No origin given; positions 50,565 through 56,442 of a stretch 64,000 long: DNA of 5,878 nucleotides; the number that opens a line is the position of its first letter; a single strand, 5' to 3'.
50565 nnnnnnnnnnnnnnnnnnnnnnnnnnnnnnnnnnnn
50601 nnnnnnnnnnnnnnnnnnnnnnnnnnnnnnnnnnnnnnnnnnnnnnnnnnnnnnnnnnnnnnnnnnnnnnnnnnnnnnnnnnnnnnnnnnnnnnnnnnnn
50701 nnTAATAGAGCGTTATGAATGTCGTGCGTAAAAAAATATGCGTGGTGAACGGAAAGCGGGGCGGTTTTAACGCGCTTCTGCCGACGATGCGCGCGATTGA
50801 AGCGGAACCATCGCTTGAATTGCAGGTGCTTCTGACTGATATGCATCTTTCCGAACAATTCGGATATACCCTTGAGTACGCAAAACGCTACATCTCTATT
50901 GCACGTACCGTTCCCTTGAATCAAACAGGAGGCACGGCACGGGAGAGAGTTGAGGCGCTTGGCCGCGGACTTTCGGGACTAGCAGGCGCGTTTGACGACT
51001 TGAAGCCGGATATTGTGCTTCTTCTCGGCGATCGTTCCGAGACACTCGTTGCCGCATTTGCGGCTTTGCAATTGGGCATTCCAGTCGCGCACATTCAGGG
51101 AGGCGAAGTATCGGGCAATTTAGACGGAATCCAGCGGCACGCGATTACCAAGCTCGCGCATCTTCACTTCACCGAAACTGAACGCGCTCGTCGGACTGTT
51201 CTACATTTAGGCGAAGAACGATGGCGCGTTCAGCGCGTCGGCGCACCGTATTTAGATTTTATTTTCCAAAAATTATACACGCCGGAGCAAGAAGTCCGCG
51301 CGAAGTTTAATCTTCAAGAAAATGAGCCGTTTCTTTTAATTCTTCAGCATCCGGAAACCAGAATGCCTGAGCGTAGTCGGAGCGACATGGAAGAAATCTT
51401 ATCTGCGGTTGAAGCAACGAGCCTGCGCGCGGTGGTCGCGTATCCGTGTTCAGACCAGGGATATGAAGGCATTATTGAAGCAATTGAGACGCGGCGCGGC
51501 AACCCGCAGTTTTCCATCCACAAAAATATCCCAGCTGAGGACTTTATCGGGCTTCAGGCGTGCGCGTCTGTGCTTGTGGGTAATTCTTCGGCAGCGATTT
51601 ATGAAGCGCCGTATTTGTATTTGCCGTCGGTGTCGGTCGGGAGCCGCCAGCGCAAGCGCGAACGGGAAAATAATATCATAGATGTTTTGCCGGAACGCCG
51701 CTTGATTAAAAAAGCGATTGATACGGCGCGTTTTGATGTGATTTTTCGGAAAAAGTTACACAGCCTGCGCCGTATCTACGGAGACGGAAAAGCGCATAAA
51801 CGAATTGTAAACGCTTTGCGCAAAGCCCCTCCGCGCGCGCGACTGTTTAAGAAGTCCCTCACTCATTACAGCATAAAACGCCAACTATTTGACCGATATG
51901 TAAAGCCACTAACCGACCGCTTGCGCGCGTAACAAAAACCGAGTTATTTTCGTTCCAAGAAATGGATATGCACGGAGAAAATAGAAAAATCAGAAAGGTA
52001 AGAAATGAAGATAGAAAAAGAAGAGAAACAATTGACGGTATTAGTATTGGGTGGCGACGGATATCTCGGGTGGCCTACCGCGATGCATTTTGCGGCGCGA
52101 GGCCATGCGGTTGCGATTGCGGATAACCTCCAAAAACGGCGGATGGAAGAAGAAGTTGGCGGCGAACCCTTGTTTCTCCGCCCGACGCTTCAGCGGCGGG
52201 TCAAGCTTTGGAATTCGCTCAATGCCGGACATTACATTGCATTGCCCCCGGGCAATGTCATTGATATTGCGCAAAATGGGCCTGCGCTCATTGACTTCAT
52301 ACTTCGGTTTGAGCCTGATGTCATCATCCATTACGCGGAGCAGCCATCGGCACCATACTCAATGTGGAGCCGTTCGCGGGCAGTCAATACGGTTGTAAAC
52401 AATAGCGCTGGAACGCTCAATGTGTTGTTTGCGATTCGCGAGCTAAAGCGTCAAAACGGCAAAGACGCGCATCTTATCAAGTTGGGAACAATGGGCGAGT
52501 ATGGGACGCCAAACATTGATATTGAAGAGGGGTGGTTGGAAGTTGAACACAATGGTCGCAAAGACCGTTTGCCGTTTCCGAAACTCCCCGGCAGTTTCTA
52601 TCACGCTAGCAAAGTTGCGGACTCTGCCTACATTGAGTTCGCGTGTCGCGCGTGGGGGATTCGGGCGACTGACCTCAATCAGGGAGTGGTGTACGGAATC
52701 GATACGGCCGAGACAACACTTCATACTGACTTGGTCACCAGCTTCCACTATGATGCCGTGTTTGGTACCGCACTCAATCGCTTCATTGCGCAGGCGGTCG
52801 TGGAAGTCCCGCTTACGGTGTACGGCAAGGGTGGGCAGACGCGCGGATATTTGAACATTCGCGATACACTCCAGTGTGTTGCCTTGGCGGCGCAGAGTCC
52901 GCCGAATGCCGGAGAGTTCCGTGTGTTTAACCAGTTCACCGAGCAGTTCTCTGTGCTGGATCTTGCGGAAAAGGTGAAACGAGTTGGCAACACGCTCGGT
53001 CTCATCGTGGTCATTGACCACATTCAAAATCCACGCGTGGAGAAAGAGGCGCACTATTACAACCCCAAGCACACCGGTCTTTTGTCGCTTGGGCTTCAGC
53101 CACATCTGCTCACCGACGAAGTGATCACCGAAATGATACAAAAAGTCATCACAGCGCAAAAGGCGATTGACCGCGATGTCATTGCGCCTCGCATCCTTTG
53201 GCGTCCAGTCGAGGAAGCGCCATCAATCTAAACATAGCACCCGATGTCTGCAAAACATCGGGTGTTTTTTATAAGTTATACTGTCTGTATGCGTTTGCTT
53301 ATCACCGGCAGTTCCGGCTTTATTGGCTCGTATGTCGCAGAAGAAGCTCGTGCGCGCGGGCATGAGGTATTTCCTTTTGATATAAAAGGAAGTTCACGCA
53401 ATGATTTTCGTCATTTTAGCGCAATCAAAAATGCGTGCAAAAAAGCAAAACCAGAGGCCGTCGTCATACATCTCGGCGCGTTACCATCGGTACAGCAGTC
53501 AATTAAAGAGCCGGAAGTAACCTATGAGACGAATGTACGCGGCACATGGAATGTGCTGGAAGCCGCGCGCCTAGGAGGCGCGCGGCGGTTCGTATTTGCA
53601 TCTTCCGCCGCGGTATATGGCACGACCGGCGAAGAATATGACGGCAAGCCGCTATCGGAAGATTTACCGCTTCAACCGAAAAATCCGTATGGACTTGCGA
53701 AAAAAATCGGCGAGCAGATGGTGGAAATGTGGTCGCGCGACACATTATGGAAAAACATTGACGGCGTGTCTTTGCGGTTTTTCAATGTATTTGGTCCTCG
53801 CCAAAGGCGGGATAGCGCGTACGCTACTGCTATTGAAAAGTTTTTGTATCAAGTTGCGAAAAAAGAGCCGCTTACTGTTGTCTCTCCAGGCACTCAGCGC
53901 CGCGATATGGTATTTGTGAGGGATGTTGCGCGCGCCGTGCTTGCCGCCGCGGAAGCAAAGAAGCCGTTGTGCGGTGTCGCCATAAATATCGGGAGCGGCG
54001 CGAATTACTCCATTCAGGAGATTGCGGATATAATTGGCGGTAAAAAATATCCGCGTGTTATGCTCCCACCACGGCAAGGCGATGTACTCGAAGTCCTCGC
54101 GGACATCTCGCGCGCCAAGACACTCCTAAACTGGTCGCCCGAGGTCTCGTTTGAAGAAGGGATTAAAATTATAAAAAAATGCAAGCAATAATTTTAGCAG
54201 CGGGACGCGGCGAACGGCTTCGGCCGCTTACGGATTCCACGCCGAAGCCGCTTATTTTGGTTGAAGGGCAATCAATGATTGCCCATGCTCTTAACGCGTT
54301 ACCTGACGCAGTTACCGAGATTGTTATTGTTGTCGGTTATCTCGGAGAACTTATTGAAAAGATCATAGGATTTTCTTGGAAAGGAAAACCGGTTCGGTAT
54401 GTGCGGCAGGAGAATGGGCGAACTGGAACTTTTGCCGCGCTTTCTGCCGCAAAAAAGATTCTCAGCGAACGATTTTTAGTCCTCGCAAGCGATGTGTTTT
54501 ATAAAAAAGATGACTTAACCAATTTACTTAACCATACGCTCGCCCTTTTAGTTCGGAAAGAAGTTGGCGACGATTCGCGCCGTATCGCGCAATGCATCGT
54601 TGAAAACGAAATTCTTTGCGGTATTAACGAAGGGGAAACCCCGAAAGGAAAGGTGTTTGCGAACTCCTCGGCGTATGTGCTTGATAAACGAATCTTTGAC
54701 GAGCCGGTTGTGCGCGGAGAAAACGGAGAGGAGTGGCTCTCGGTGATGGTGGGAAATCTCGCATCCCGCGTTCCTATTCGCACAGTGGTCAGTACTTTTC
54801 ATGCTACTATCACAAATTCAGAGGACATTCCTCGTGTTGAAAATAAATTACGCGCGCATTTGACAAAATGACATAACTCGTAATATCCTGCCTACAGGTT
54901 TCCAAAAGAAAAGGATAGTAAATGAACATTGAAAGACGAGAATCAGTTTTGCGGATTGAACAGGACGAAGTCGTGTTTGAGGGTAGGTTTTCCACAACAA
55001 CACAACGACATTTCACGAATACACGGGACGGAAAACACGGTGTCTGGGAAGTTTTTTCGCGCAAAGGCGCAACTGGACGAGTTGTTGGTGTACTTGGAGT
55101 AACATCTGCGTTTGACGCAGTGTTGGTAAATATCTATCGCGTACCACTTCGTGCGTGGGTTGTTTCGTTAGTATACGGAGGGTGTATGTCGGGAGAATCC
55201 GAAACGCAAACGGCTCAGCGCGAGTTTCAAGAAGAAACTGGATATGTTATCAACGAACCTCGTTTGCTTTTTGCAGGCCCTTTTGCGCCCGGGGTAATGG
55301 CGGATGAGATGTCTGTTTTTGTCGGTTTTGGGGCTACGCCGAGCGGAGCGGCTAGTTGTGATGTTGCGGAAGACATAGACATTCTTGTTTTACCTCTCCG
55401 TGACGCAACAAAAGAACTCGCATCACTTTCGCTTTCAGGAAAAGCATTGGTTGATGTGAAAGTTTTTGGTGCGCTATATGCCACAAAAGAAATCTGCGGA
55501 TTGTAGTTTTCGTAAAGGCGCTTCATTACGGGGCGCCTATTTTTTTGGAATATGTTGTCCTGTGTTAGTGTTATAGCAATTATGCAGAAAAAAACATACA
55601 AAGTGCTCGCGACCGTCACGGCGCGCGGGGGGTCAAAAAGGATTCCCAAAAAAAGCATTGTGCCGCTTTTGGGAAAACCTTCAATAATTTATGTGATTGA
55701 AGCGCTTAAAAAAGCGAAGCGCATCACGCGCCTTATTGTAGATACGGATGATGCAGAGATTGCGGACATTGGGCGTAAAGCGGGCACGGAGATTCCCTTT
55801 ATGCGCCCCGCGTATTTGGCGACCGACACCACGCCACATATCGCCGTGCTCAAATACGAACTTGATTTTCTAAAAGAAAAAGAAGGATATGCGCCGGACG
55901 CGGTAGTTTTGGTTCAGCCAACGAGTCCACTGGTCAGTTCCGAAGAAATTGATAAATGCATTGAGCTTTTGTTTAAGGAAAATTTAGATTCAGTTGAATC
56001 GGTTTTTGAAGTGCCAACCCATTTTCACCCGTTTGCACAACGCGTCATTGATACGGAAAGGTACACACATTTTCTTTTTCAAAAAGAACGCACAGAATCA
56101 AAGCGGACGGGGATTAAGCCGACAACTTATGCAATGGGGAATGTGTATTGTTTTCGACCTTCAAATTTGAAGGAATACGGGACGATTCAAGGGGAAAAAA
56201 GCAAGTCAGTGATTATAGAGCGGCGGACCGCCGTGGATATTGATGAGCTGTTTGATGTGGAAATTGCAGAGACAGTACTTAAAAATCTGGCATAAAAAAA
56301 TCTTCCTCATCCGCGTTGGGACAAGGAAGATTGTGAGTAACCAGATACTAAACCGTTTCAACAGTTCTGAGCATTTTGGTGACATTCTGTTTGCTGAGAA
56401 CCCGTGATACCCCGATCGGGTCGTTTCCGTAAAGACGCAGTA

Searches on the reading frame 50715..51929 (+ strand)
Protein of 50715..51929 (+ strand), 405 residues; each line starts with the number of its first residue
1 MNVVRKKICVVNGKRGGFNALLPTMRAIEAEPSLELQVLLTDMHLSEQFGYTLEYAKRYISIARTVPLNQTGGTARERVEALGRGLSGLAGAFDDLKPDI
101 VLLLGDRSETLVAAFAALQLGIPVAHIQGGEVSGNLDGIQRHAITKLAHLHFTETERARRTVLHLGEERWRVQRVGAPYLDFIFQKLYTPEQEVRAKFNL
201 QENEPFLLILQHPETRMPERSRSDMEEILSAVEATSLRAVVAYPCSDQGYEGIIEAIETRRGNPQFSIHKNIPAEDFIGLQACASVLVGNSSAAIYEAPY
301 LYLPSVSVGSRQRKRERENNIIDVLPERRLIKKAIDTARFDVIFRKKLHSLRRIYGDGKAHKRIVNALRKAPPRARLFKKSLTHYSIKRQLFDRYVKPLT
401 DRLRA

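Call 9: search_protein_families(library=pfam, proteins=[window:50715-51929:+], max_evalue=0.001)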
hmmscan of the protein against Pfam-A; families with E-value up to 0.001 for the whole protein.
window:50715-51929:+ (405 aa): 1 family
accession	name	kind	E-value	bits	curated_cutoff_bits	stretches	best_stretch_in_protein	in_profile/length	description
PF02350.25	Epimerase_2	-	3.3e-67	227.2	30.6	1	26-368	1-346/347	UDP-N-acetylglucosamine 2-epimerase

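Call 49: search_protein_families(library=ncbifam, proteins=[window:50715-51929:+], max_evalue=0.00001)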
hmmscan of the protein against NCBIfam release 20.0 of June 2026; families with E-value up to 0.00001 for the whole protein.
window:50715-51929:+ (405 aa): 2 families
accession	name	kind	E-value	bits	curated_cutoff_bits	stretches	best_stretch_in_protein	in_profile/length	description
TIGR03568.1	NeuC_NnaA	equivalog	2.1e-100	336.2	235.9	1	6-368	1-365/365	UDP-N-acetylglucosamine 2-epimerase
TIGR00236.1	wecB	equivalog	1.9e-23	83.2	210.15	1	7-370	2-364/366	non-hydrolyzing UDP-N-acetylglucosamine 2-epimerase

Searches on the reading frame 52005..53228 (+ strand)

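Call 9: search_protein_families(library=pfam, proteins=[window:52005-53228:+], max_evalue=0.001)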
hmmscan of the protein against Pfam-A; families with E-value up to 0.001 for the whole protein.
window:52005-53228:+ (408 aa): 2 families
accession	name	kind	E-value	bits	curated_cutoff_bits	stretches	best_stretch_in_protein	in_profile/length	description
PF01370.27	Epimerase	-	1.2e-18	67.9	20.9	1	12-309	1-238/240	NAD dependent epimerase/dehydratase family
PF16363.11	GDP_Man_Dehyd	-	4.4e-08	33.4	27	1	94-357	66-303/332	GDP-mannose 4,6 dehydratase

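Call 77: search_protein_families(library=ncbifam, proteins=[window:52005-53228:+], max_evalue=0.01)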
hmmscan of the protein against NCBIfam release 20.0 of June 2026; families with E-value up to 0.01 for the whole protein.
window:52005-53228:+ (408 aa): 6 families
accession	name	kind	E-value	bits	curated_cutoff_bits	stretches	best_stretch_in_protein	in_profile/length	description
NF041015.1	UDPsulfquin_syn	equivalog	8.3e-127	423.3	575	1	11-400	2-384/384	UDP-sulfoquinovose synthase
TIGR01179.1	galE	equivalog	2.5e-06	26.5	262.3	1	12-47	2-37/332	UDP-glucose 4-epimerase GalE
TIGR01181.1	dTDP_gluc_dehyt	equivalog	2e-05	23.9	365.1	1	98-305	67-240/321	dTDP-glucose 4,6-dehydratase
NF007956.0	PRK10675.1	subfamily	0.0021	17.2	394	0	11-44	2-35/338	UDP-glucose 4-epimerase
TIGR02622.1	CDP_4_6_dhtase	equivalog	0.0043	16.2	278.45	1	91-150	65-121/352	CDP-glucose 4,6-dehydratase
TIGR04180.1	EDH_00030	hypoth_equivalog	0.0083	15.2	475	0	105-168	72-127/297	NAD-dependent 4,6-dehydratase LegB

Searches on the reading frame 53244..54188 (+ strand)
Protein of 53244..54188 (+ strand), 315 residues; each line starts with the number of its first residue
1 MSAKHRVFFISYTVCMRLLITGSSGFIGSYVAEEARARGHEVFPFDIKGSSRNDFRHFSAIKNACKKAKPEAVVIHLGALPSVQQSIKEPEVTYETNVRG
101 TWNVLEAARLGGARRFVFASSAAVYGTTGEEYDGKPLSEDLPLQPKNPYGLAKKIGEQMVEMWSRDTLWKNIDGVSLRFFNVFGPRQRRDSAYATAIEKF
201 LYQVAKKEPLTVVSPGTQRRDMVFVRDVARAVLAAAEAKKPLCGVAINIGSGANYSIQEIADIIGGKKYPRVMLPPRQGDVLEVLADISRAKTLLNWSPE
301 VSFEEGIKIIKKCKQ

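Call 9: search_protein_families(library=pfam, proteins=[window:53244-54188:+], max_evalue=0.001)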
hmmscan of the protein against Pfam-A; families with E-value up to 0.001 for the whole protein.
window:53244-54188:+ (315 aa): 7 families
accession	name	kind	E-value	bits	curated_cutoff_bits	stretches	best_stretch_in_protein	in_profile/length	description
PF01370.27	Epimerase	-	2.6e-54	184.6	20.9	1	19-250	2-240/240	NAD dependent epimerase/dehydratase family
PF16363.11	GDP_Man_Dehyd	-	8.4e-47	160.7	27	1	53-308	59-330/332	GDP-mannose 4,6 dehydratase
PF04321.23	RmlD_sub_bind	-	9.9e-19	67.9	27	1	16-239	1-200/287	RmlD substrate binding domain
PF01073.25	3Beta_HSD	-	3.4e-18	66.1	22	1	20-237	2-230/280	3-beta hydroxysteroid dehydrogenase/isomerase family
PF02719.21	Polysacc_synt_2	-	2.2e-11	43.9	20.2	2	137-240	126-221/293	Polysaccharide biosynthesis protein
PF07993.18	NAD_binding_4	-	1.4e-09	38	20.1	1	73-166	91-194/258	Male sterility protein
PF13460.12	NAD_binding_10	-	0.00011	22.5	27.2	0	57-128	50-105/184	NAD(P)H-binding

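Call 77: search_protein_families(library=ncbifam, proteins=[window:53244-54188:+], max_evalue=0.01)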
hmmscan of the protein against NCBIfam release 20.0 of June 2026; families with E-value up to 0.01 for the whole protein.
window:53244-54188:+ (315 aa): 29 families (the best 25 are shown)
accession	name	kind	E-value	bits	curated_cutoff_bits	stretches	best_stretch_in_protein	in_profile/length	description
TIGR01179.1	galE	equivalog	1.5e-43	148.9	262.3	1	17-302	1-312/332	UDP-glucose 4-epimerase GalE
TIGR04180.1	EDH_00030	hypoth_equivalog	1.1e-34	119.9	475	1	54-301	57-296/297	NAD-dependent 4,6-dehydratase LegB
NF011728.1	PRK15181.1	equivalog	6.7e-32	110.8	760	1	53-310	76-333/348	Vi polysaccharide biosynthesis UDP-N-acetylglucosaminuronic acid C-4 epimerase TviC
TIGR01181.1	dTDP_gluc_dehyt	equivalog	4.3e-28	98.3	365.1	1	54-309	58-306/321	dTDP-glucose 4,6-dehydratase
TIGR02197.1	heptose_epim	equivalog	8.8e-28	97.4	274.6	1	18-264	1-256/316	ADP-glyceromanno-heptose 6-epimerase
NF007956.0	PRK10675.1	subfamily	1.7e-24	86.6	394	1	69-304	72-319/338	UDP-glucose 4-epimerase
NF043036.1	ErythonDh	equivalog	4.3e-16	59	325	1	69-180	73-177/321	D-erythronate dehydrogenase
NF042422.1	oxyalk_red_OleD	equivalog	4.4e-16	59.1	580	1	16-249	1-231/329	2-alkyl-3-oxoalkanoate reductase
TIGR02622.1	CDP_4_6_dhtase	equivalog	7.6e-16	58.2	278.45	1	50-165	58-170/352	CDP-glucose 4,6-dehydratase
NF047922.1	GDPFucSynFcl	equivalog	1e-15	58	500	1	17-308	4-295/308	GDP-L-fucose synthase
NF058621.1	DiazavRedAvaA7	equivalog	7.9e-15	55.3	400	1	16-239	1-222/304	3-diazoavenalumate denitrifying reductase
TIGR03466.1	HpnA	hypoth_equivalog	2.6e-14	52.8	367.65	1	17-278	2-259/327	hopanoid-associated sugar epimerase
NF007582.0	PRK10217.1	equivalog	3.3e-14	52.7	698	1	59-252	64-254/355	dTDP-glucose 4,6-dehydratase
NF008872.0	PRK11908.1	equivalog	6.6e-14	51.7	294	1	16-264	2-267/349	bifunctional UDP-4-keto-pentose/UDP-xylose synthase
TIGR01214.1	rmlD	equivalog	9.1e-14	51.2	224.05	1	17-167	1-142/285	dTDP-4-dehydrorhamnose reductase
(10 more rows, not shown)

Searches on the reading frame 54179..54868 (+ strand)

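Call 9: search_protein_families(library=pfam, proteins=[window:54179-54868:+], max_evalue=0.001)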
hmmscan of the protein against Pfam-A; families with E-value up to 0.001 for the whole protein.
window:54179-54868:+ (230 aa): 3 families
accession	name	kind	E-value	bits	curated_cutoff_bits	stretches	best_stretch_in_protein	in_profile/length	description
PF00483.29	NTP_transferase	-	6.8e-18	65.6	21.2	1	3-119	2-123/245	Nucleotidyl transferase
PF12804.13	NTP_transf_3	-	1e-14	55.5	27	1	3-119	1-110/160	MobA-like NTP transferase domain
PF01128.25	IspD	-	2.5e-05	24.6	27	1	1-62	1-62/221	2-C-methyl-D-erythritol 4-phosphate cytidylyltransferase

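Call 49: search_protein_families(library=ncbifam, proteins=[window:54179-54868:+], max_evalue=0.00001)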
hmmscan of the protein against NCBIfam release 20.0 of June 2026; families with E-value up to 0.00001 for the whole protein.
window:54179-54868:+ (230 aa): 25 families
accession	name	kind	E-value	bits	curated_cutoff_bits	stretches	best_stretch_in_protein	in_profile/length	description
TIGR03992.1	Arch_glmU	subfamily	3.2e-36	125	292.1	1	1-175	1-175/393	bifunctional sugar-1-phosphate nucleotidylyltransferase/acetyltransferase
NF041313.1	UDPGP_AglF_Halo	equivalog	1.9e-27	96.2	400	1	1-223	1-233/234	UTP--glucose-1-phosphate uridylyltransferase AglF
NF041173.1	Sug_nt_acttase_Thmprot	equivalog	1.6e-23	83.3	600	1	1-197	1-199/405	bifunctional sugar-1-phosphate nucleotidylyltransferase/acetyltransferase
NF045761.1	NAMPUrTaseMurU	equivalog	2.2e-23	83.3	250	1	1-111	1-113/226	N-acetylmuramate alpha-1-phosphate uridylyltransferase MurU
NF049965.1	GlMnHpPGnyltfHddC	equivalog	4.6e-16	59.1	300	1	1-178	1-177/221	D-glycero-D-manno-heptose 1-phosphate guanosyltransferase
TIGR01208.1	rmlA_long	equivalog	5.1e-15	55.2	320.25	1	3-109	2-111/353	glucose-1-phosphate thymidylyltransferase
NF052502.1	man1P_GTase_Rv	exception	5.9e-14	51.7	440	1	1-118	1-119/352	mannose-1-phosphate guanylyltransferase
NF041135.1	IPPtranDIPPsyn_Thcocales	equivalog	8.4e-12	44.8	580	1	1-223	1-216/419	bifunctional L-myo-inositol-1-phosphate cytidylyltransferase/CDP-L-myo-inositol myo-inositolphosphotransferase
TIGR01173.1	glmU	equivalog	3.5e-11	42.6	366.85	1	1-119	1-116/452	bifunctional UDP-N-acetylglucosamine diphosphorylase/glucosamine-1-phosphate N-acetyltransferase GlmU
NF010939.0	PRK14359.1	equivalog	2e-10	39.9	592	1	3-177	5-179/430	bifunctional UDP-N-acetylglucosamine diphosphorylase/glucosamine-1-phosphate N-acetyltransferase GlmU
NF010933.0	PRK14353.1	equivalog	2.4e-09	36.3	505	1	2-118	7-122/453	bifunctional UDP-N-acetylglucosamine diphosphorylase/glucosamine-1-phosphate N-acetyltransferase GlmU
NF045697.1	MurNAcPUrMurU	equivalog_domain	3.1e-09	36.6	370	1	4-61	1-59/229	N-acetylmuramate alpha-1-phosphate uridylyltransferase MurU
NF010932.0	PRK14352.1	equivalog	6.2e-09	35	611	1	3-126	9-124/488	bifunctional UDP-N-acetylglucosamine diphosphorylase/glucosamine-1-phosphate N-acetyltransferase GlmU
NF010934.1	PRK14354.1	equivalog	7.6e-09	34.6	450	1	3-118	2-113/447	bifunctional UDP-N-acetylglucosamine diphosphorylase/glucosamine-1-phosphate N-acetyltransferase GlmU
NF010936.0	PRK14356.1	equivalog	9.8e-08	31.3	666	1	3-102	8-104/456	bifunctional UDP-N-acetylglucosamine diphosphorylase/glucosamine-1-phosphate N-acetyltransferase GlmU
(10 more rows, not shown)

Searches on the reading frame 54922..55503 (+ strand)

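Call 9: search_protein_families(library=pfam, proteins=[window:54922-55503:+], max_evalue=0.001)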
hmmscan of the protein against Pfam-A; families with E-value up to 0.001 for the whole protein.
window:54922-55503:+ (194 aa): 1 family
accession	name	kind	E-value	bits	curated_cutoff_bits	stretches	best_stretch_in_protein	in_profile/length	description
PF00293.34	NUDIX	-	6.4e-07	29.9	21.1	1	53-117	4-67/134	NUDIX domain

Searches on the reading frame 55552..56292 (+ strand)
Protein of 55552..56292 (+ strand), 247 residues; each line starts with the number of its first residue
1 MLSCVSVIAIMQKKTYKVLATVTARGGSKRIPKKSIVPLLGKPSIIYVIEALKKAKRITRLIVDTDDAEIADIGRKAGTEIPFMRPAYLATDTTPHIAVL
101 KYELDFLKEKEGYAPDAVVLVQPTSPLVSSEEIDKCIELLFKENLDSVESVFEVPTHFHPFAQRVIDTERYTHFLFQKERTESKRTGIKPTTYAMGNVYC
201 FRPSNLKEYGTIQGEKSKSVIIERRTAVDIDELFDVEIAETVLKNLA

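Call 9: search_protein_families(library=pfam, proteins=[window:55552-56292:+], max_evalue=0.001)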
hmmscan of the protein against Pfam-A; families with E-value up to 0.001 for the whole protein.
window:55552-56292:+ (247 aa): 1 family
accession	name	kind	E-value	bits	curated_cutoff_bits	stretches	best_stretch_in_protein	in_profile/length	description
PF02348.25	CTP_transf_3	-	2.6e-21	76.9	22.6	1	22-153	4-127/217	Cytidylyltransferase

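Call 49: search_protein_families(library=ncbifam, proteins=[window:55552-56292:+], max_evalue=0.00001)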
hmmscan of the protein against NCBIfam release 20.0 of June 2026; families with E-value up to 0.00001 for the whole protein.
window:55552-56292:+ (247 aa): 6 families
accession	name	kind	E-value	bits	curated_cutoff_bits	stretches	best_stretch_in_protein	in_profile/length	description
TIGR03584.1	PseF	equivalog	1.5e-40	139.2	205.7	1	19-242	1-219/222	pseudaminic acid cytidylyltransferase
NF009905.0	PRK13368.1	subfamily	7.1e-16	58.3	255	1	17-217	2-193/243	3-deoxy-manno-octulosonate cytidylyltransferase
NF003952.0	PRK05450.1-5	subfamily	6.7e-13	48.3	193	1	17-159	2-138/250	3-deoxy-manno-octulosonate cytidylyltransferase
NF003950.0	PRK05450.1-3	subfamily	2.3e-12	46.8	234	1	17-212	2-193/248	3-deoxy-manno-octulosonate cytidylyltransferase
NF003948.0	PRK05450.1-1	equivalog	1.9e-09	37.1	281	1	15-156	3-136/248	3-deoxy-manno-octulosonate cytidylyltransferase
TIGR00466.1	kdsB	equivalog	7.6e-07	28.8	155.2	1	22-162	7-141/241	3-deoxy-manno-octulosonate cytidylyltransferase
